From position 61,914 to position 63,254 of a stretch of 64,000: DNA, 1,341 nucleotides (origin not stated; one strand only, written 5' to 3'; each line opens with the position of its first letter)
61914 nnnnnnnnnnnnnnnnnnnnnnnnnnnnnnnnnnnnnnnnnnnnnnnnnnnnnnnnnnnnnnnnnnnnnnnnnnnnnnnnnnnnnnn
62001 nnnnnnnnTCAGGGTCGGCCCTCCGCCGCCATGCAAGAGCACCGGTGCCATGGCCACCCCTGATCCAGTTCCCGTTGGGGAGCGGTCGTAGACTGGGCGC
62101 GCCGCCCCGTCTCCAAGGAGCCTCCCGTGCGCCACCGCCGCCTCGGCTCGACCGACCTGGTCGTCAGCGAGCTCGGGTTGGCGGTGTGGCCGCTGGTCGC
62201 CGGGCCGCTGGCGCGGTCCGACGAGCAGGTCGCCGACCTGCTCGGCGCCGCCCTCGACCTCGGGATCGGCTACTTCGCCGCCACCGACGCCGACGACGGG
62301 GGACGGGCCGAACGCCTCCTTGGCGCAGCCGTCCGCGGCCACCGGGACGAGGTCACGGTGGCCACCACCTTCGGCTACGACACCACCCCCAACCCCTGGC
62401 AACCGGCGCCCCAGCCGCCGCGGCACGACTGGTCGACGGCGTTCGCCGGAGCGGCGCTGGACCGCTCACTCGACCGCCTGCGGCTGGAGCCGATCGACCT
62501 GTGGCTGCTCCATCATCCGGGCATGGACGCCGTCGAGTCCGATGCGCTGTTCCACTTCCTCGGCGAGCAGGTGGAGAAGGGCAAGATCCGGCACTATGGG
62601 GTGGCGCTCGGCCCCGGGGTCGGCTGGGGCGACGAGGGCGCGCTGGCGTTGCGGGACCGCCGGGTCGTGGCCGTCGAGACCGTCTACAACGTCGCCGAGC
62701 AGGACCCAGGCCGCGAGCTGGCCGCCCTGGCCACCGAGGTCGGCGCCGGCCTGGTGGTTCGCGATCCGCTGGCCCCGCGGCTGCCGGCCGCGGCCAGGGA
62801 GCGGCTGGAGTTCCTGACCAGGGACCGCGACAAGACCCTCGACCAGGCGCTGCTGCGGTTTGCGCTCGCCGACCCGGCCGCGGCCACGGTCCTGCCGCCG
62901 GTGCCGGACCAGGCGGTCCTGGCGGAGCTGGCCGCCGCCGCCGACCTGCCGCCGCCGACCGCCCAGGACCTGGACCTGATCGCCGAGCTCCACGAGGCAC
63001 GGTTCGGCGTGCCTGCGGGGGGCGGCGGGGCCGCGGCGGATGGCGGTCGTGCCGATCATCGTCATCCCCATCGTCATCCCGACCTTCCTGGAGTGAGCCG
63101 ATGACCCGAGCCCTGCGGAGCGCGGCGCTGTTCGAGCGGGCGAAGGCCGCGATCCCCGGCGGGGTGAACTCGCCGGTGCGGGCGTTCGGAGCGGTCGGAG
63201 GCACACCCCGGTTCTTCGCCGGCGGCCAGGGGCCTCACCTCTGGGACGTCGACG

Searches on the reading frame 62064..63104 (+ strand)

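Call 53: search_protein_families(library=pfam, proteins=[window:62064-63104:+], max_evalue=0.00001)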
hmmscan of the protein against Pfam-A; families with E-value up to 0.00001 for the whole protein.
window:62064-63104:+ (346 aa): 1 family
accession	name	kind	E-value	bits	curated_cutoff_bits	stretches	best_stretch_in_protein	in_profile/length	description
PF00248.27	Aldo_ket_red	-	7.8e-22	78.1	24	1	50-309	15-289/291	Aldo/keto reductase family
